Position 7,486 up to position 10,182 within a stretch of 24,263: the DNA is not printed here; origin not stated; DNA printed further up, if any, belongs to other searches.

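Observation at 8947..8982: GRE catalytic-Cys loop reads GCVYLE rather than the GC[VS]E of eliminase-type GREs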

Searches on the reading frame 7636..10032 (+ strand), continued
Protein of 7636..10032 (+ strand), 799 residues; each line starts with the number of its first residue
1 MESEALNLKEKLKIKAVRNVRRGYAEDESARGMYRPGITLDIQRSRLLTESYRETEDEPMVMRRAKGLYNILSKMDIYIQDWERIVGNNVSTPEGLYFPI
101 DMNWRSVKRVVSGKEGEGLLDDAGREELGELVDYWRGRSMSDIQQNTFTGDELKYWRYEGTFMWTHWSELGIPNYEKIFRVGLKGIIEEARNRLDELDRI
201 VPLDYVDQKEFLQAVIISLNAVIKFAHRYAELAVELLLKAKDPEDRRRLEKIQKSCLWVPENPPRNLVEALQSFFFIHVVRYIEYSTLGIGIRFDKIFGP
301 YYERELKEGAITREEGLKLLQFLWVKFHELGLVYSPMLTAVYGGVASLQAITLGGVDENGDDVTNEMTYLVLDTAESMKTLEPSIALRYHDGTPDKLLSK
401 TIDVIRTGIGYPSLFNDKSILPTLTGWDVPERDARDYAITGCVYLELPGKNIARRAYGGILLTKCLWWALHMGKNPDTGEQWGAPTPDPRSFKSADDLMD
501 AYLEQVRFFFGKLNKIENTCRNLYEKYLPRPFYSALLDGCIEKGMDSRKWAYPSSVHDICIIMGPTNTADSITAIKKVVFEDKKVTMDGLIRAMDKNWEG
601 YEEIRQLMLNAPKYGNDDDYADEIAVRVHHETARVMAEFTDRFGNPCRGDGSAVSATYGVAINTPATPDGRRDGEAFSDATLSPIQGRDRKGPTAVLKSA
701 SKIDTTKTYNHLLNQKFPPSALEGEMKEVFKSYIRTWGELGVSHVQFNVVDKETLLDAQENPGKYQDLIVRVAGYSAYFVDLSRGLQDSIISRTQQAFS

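Call 54: fold_search(model_id=the predicted structure, library=pdb)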
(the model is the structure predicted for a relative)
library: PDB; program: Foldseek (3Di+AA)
matches with E <= 10: 176; with E <= 0.001: 61
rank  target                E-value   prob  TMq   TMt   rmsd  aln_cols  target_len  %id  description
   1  1r8w_A                8.4e-55  1.00  0.90  0.91   2.9       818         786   31  Native structure of the B12-independent glycerol dehydratase from clostridium butyricum (released 2004-06-01)
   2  9rco_A                8.8e-55  1.00  0.90  0.91   2.9       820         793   31  1,2-propanediol dehydratase with 0.1 % glycerol additive (released 2025-06-11)
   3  5i2g_A                3.6e-54  1.00  0.89  0.89   2.6       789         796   33  1,2-propanediol Dehydration in Roseburia inulinivorans; Structural Basis for Substrate and Enantiomer Selectivity (released 2016-06-01)
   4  8iof_A                7.6e-54  1.00  0.91  0.92   3.0       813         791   29  Crystal structure of N-methyl-Cis-4-hydroxy-D-proline dehydratase in Clostridium sp. FS41 (released 2024-03-27)
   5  6vxc_A                7.6e-54  1.00  0.90  0.91   4.9       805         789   31  Crystal structure of hydroxyproline dehydratase (HypD) from Clostridioides difficile (released 2020-04-08)
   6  9rcp_B                1.3e-53  1.00  0.90  0.91   2.9       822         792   31  1,2-propanediol dehydratase with 0.1 % 1,3-propanediol additive (released 2025-06-11)
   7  5i2a_A                3.3e-53  1.00  0.89  0.85   2.6       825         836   31  1,2-propanediol Dehydration in Roseburia inulinivorans; Structural Basis for Substrate and Enantiomer Selectivity (released 2016-06-01)
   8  5i2g_B                4.5e-53  1.00  0.88  0.89   2.7       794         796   32  1,2-propanediol Dehydration in Roseburia inulinivorans; Structural Basis for Substrate and Enantiomer Selectivity (released 2016-06-01)
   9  9rcp_C                1.1e-52  1.00  0.89  0.90   2.9       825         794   31  1,2-propanediol dehydratase with 0.1 % 1,3-propanediol additive (released 2025-06-11)
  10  8iof_C                1.1e-52  1.00  0.90  0.90   3.1       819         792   28  Crystal structure of N-methyl-Cis-4-hydroxy-D-proline dehydratase in Clostridium sp. FS41 (released 2024-03-27)
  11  5ymr_C                1.1e-52  1.00  0.86  0.87   3.3       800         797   33  The Crystal Structure of IseG (released 2019-03-20)
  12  5i2a_B                2.3e-52  1.00  0.88  0.84   2.8       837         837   30  1,2-propanediol Dehydration in Roseburia inulinivorans; Structural Basis for Substrate and Enantiomer Selectivity (released 2016-06-01)
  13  9rcq_A                2.5e-52  1.00  0.90  0.89   2.8       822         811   31  1,2-propanediol dehydratase with no ligand additives (released 2025-06-11)
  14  4pkf_A                2.6e-52  1.00  0.91  0.85   2.7       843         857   29  Benzylsuccinate synthase alpha-beta-gamma complex (released 2014-07-02)
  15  5ymr_A                3.4e-52  1.00  0.87  0.87   3.2       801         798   32  The Crystal Structure of IseG (released 2019-03-20)
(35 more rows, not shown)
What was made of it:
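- Foldseek is equidistant to all classes, TM 0.86-0.91 (call 54).
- Tried and rejected: All gave TM 0.86-0.91 (call 54).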

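Call 55: find_encoding_contigs(protein=P0074, flank=10000, max_places=1)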
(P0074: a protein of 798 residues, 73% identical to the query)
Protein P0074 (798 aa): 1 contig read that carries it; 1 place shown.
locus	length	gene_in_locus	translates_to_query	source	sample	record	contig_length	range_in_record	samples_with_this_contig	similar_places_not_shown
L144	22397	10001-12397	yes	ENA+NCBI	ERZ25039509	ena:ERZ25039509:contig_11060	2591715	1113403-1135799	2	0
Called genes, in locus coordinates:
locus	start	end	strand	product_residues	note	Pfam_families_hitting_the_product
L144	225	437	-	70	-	PF15919:HicB_lk_antitox, PF15970:HicB-like_2 (weak)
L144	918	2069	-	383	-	PF02771:Acyl-CoA_dh_N, PF02770:Acyl-CoA_dh_M, PF00441:Acyl-CoA_dh_1, PF08028:Acyl-CoA_dh_2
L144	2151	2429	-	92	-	-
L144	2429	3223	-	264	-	PF00899:ThiF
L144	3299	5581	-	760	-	PF01315:Ald_Xan_dh_C, PF02738:MoCoBD_1, PF20256:MoCoBD_2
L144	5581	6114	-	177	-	PF00111:Fer2, PF01799:Fer2_2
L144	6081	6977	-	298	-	PF00941:FAD_binding_5, PF03450:CO_deh_flav_C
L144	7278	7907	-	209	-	PF00440:TetR_N, PF17932:TetR_C_24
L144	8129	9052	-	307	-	PF04055:Radical_SAM, PF13237:Fer4_10, PF00037:Fer4 (weak), PF12837:Fer4_6 (faint), PF12838:Fer4_7 (weak), PF13187:Fer4_9 (weak), PF13353:Fer4_12 (weak)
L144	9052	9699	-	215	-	PF00440:TetR_N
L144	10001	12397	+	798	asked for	PF02901:PFL-like, PF01228:Gly_radical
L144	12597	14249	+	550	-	PF00501:AMP-binding, PF13193:AMP-binding_C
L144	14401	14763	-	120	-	PF02627:CMD (weak)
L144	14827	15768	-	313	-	PF01210:NAD_Gly3P_dh_N (weak), PF02737:3HCDH_N, PF00725:3HCDH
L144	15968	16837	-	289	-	PF02737:3HCDH_N, PF00725:3HCDH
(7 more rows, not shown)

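Call 56: find_encoding_contigs(protein=P0049, flank=10000, max_places=1)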
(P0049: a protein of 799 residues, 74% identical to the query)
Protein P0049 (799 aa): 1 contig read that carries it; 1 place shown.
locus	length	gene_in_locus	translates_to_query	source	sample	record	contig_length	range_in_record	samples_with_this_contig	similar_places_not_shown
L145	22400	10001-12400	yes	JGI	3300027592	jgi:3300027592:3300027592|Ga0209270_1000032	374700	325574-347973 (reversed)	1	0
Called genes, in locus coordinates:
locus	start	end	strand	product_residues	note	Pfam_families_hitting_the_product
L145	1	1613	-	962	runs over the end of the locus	PF15892:BNR_4 (faint), PF22847:Glyco_hydro_43_rel (faint)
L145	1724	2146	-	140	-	-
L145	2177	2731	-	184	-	PF01966:HD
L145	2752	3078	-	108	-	-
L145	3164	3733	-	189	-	-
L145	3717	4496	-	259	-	PF01145:Band_7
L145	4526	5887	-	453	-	PF25145:NfeD1b_N, PF24961:NfeD_membrane, PF01957:NfeD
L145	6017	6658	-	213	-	PF13280:WYL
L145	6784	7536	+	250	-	PF02146:SIR2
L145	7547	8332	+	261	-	PF01887:SAM_HAT_N, PF20257:SAM_HAT_C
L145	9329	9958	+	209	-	PF00440:TetR_N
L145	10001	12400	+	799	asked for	PF02901:PFL-like, PF01228:Gly_radical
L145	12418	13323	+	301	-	PF13353:Fer4_12, PF04055:Radical_SAM, PF13237:Fer4_10, PF00037:Fer4 (weak), PF12837:Fer4_6 (weak), PF12838:Fer4_7, PF13187:Fer4_9 (weak), PF14697:Fer4_21, +2 more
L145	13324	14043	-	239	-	PF01209:Ubie_methyltran, PF13489:Methyltransf_23, PF13847:Methyltransf_31, PF08241:Methyltransf_11, PF08242:Methyltransf_12, PF13649:Methyltransf_25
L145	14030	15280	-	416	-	PF13439:Glyco_transf_4, PF13579:Glyco_trans_4_4, PF20706:GT4-conflict, PF00534:Glycos_transf_1, PF13692:Glyco_trans_1_4, PF13524:Glyco_trans_1_2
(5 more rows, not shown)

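Call 57: find_encoding_contigs(protein=P0024, flank=10000, max_places=1)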
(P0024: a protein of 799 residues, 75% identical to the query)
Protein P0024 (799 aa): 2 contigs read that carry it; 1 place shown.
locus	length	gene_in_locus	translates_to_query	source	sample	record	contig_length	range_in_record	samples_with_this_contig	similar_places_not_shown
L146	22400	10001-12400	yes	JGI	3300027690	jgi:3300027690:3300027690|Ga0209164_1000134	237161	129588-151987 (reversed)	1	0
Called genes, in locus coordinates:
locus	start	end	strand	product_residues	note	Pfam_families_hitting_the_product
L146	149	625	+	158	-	PF00111:Fer2, PF13085:Fer2_3 (weak), PF01799:Fer2_2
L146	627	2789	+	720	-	PF20256:MoCoBD_2, PF02738:MoCoBD_1, PF20256:MoCoBD_2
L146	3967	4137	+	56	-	-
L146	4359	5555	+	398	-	PF10518:TAT_signal (weak), PF00890:FAD_binding_2, PF01266:DAO (faint), PF12831:FAD_oxidored, PF00890:FAD_binding_2 (weak)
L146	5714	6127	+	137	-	-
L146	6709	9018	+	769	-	PF04879:Molybdop_Fe4S4, PF00384:Molybdopterin, PF01568:Molydop_binding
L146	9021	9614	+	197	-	PF00037:Fer4 (faint), PF12797:Fer4_2 (faint), PF12838:Fer4_7 (weak), PF13187:Fer4_9, PF13237:Fer4_10 (weak), PF13247:Fer4_11, PF12838:Fer4_7, PF12837:Fer4_6 (weak), +2 more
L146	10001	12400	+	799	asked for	PF02901:PFL-like, PF01228:Gly_radical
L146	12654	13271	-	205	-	-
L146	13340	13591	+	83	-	PF02604:PhdYeFM_antitox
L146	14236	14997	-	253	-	PF13489:Methyltransf_23 (weak), PF08241:Methyltransf_11, PF08242:Methyltransf_12 (weak), PF13649:Methyltransf_25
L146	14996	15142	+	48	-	-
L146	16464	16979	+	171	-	PF01419:Jacalin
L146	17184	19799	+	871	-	PF25490:DUF7910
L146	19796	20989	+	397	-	-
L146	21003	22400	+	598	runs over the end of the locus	-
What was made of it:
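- L146 also has a solitary copy (call 57).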

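Call 61: search_solved_structures(query=L010:13338-15011:+, max_evalue=1e-40)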
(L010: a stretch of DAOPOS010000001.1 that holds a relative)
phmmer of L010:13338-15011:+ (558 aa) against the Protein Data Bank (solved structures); distinct sequences matched with E-value up to 1e-40: 86 (the best 60 are shown).
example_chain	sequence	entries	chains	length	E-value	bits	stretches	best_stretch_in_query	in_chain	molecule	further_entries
3g7s_A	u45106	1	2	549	4.3e-84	286.2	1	57-555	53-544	Long-chain-fatty-acid--CoA ligase (FadD-1)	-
4gxq_A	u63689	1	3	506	7.5e-79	268.9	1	201-550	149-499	Malonyl CoA synthetase, Benzoate-CoA ligase Chimeric protein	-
8weu_A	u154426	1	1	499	7.8e-77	262.3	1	190-549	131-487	Fatty-acyl-CoA synthase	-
8wev_A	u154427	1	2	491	8.7e-77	262.1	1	190-549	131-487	Feruloyl-CoA Synthetase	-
3r44_A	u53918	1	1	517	2.7e-76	260.5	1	204-552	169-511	fatty acyl CoA synthetase FADD13 (FATTY-ACYL-CoA SYNTHETASE)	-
4gxr_A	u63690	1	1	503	5.6e-75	256.1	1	201-550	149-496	Malonyl CoA synthetase, Benzoate-CoA ligase Chimeric protein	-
4fuq_A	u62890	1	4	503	4.4e-74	253.2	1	201-550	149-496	Malonyl CoA synthetase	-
4fut_A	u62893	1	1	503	3e-73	250.5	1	201-550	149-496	Malonyl CoA synthetase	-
3a9u_A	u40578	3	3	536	2.1e-71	244.4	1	31-554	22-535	4-coumarate--CoA ligase | 4-coumarate:CoA ligase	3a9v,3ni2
5bsw_A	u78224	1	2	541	4.4e-71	243.3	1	58-551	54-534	4-coumarate--CoA ligase 2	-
5bsm_A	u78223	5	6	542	5.8e-71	242.9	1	58-551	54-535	4-coumarate--CoA ligase 2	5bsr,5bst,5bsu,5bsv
5u95_A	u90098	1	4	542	4e-70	240.1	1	58-551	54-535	4-coumarate--CoA ligase 2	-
4wv3_A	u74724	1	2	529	5e-70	239.8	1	35-550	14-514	Anthranilate-CoA ligase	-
5x8f_A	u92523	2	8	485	1.1e-69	238.7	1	203-554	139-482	2-succinylbenzoate--CoA ligase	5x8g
5buq_A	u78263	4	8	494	9.6e-69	235.6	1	204-554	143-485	2-succinylbenzoate--CoA ligase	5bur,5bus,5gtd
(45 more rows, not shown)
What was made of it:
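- Tried and rejected: Its best solved relative is A. fulgidus FadD-1, followed by malonyl-, feruloyl-, coumaroyl- and benzoyl-CoA ligases at similar scores (call 61).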
